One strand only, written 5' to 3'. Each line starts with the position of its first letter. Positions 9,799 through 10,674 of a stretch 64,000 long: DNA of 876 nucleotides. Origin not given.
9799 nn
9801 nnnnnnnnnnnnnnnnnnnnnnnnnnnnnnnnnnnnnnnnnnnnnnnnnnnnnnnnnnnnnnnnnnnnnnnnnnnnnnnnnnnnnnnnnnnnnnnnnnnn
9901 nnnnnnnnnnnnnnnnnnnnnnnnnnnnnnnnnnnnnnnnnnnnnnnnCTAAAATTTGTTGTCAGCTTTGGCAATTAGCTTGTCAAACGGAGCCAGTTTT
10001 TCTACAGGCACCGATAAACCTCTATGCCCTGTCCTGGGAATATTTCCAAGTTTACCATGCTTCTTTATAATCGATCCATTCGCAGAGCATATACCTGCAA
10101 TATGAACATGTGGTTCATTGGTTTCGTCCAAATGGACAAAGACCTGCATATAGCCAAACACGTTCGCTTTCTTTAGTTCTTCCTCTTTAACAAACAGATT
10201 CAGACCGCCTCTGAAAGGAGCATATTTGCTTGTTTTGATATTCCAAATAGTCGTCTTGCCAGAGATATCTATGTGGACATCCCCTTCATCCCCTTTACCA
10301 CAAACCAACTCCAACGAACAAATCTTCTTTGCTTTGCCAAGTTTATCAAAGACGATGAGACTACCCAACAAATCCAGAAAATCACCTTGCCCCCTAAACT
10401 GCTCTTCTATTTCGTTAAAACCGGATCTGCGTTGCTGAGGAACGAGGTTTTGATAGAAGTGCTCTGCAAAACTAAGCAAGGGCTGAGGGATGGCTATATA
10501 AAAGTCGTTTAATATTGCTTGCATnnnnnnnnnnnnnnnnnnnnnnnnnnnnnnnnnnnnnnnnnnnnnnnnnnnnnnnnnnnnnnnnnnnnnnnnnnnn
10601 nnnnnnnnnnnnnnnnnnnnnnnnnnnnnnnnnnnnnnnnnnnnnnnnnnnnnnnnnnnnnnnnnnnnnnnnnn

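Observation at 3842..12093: Island of about 30 small genes (50-190 aa), rich in C4 zinc ribbons, each with its own promoter. A candidate host-takeover or anti-defence region.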

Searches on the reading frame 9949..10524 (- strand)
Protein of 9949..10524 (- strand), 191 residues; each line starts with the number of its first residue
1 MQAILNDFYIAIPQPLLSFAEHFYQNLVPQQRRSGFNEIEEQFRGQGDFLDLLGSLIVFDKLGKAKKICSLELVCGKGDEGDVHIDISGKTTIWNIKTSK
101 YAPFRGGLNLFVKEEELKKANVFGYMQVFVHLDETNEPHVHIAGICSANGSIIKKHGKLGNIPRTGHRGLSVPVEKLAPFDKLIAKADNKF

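Call 30: find_encoding_contigs(protein=window:9949-10524:-, flank=10000, max_places=4)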
Protein window:9949-10524:- (191 aa): 2 contigs read that carry it; 2 places shown.
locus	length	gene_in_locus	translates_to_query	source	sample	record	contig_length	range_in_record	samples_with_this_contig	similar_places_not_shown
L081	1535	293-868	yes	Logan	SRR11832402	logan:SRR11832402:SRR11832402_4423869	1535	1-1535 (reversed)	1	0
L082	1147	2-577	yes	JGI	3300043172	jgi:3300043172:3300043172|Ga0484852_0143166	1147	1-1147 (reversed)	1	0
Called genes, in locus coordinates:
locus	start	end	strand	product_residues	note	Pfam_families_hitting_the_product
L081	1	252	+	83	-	?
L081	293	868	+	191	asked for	-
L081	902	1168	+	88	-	-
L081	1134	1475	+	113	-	-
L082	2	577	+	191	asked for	?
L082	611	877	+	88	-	-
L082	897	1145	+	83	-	?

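Call 51: search_protein_representatives(protein=window:9949-10524:-)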
Query: 191 residues. Proteins with E-value up to 0.001 (for the whole library): 45; up to 1e-10: 30; up to 1e-30: 14. The best 45 are listed.
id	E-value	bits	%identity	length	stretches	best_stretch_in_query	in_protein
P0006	8.0e-71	253.7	64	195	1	4-191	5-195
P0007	1.0e-44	168.5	51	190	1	10-191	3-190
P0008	1.6e-44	167.9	47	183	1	10-191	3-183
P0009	5.4e-44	166.2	49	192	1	12-191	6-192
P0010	3.5e-42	160.3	48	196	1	10-191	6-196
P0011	8.7e-42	159.0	45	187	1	5-191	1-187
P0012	2.1e-41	157.7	45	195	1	11-190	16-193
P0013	1.3e-39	151.9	45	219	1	8-190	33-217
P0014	1.2e-37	145.4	46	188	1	12-191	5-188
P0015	2.2e-37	144.6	46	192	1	5-184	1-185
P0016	6.2e-37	143.1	48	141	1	10-147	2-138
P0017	6.0e-35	136.7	41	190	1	7-188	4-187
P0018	7.2e-35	136.4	47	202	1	10-187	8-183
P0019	1.1e-33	132.6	56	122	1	71-191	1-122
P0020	1.1e-29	119.5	41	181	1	10-186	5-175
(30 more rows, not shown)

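Call 54: search_solved_structures(query=A1, max_evalue=1)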
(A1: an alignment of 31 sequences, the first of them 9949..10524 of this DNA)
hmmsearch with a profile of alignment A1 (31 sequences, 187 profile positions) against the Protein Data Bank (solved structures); distinct sequences matched with E-value up to 1: 0.

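Call 55: search_protein_families(library=pfam, alignment_id=A1, max_evalue=0.01)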
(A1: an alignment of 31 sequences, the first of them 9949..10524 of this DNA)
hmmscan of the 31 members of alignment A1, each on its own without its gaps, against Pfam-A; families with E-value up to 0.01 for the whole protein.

A. member 1, window:9949-10524:- (191 aa): 0 families

B. families by the number of members that match (of 31 scanned): 0 families

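Call 62: predict_structure(alignment_id=A1)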
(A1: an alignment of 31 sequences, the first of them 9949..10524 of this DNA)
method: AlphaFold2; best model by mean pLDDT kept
length: 191 residues; sequences in the alignment: 31
mean_pLDDT: 94.8   pTM: 0.90
mean pLDDT of the five models: 94.8, 94.4, 93.7, 93.5, 92.9
residues with pLDDT >= 90: 166; 70-90: 24; 50-70: 1; < 50: 0
segments of 3 or more residues with pLDDT < 50: none
pLDDT, mean of each block of 10 residues (from residue 1): 86 98 96 79 91 98 98 95 98 98 96 95 98 96 97 92 93 97 98 94
secondary structure, 60 per line:
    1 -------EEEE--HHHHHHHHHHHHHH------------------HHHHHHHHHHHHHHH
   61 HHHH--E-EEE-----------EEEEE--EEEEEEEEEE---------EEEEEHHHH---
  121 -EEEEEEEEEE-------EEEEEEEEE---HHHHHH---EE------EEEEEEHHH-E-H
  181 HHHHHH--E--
elements in order: E8-11 H14-27 H46-64 E69-71 E83-87 E90-99 E109-113 H114-117 E122-131 E139-147 H151-156 E168-173 H180-186

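Call 79: find_related_loci(query=A2, collection=viral_contigs, flank=4000)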
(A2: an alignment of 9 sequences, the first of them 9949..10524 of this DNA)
Query A2 (191 aa) in viral_contigs; peptide patterns used: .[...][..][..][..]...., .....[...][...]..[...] (x = any residue, [..] = any of these).
107 stretches matched a pattern; 3 encode a relative of the query (tblastn E <= 1e-3); 3 distinct loci.
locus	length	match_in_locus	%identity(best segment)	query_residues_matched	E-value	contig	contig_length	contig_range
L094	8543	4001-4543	47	12-191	4e-53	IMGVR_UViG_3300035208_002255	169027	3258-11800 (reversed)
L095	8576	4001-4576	43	1-191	4e-52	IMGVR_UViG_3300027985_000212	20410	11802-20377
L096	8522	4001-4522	45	10-187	5e-47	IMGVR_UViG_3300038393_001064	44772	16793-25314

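Call 96: fold_search(model_id=the predicted structure, library=viral)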
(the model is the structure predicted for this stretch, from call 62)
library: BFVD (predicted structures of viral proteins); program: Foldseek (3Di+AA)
matches with E <= 10: 449; with E <= 0.001: 44
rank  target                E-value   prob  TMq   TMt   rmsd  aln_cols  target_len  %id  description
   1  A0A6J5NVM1            1.8e-09  1.00  0.72  0.76   3.5       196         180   13  Uncharacterized protein [uncultured Caudovirales phage]
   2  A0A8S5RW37            1.9e-09  1.00  0.67  0.40   4.7       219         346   18  Uncharacterized protein [Siphoviridae sp. ctHip2]
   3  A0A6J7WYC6            1.2e-07  1.00  0.62  0.68   4.3       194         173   18  Uncharacterized protein [uncultured Caudovirales phage]
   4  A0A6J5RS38            1.9e-07  1.00  0.60  0.69   5.3       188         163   16  Uncharacterized protein [uncultured Caudovirales phage]
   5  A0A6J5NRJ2            3.1e-07  1.00  0.66  0.72   3.8       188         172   15  Restriction endonuclease [uncultured Caudovirales phage]
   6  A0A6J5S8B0            4.6e-07  1.00  0.58  0.64   5.0       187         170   21  Uncharacterized protein [uncultured Caudovirales phage]
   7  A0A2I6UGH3            5.6e-07  1.00  0.58  0.66   4.6       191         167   17  Uncharacterized protein [Salinibacter phage M8CR30-4]
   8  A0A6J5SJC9            8.2e-07  1.00  0.62  0.71   3.7       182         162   18  Uncharacterized protein [uncultured Caudovirales phage]
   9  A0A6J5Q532            9.3e-07  1.00  0.65  0.67   4.6       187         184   16  Uncharacterized protein [uncultured Caudovirales phage]
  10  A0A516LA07            9.9e-07  1.00  0.65  0.75   4.0       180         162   16  (no name in the UniProt tables at hand)
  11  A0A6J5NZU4            1.1e-06  1.00  0.62  0.58   5.0       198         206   15  Uncharacterized protein [uncultured Caudovirales phage]
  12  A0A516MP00            1.2e-06  1.00  0.57  0.64   5.4       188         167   13  (no name in the UniProt tables at hand)
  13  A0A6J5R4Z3            2.9e-06  1.00  0.56  0.66   5.9       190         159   14  Uncharacterized protein [uncultured Caudovirales phage]
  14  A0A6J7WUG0            3.3e-06  1.00  0.59  0.64   4.2       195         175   16  Uncharacterized protein [uncultured Caudovirales phage]
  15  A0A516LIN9            5.2e-06  1.00  0.59  0.69   4.2       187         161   13  (no name in the UniProt tables at hand)
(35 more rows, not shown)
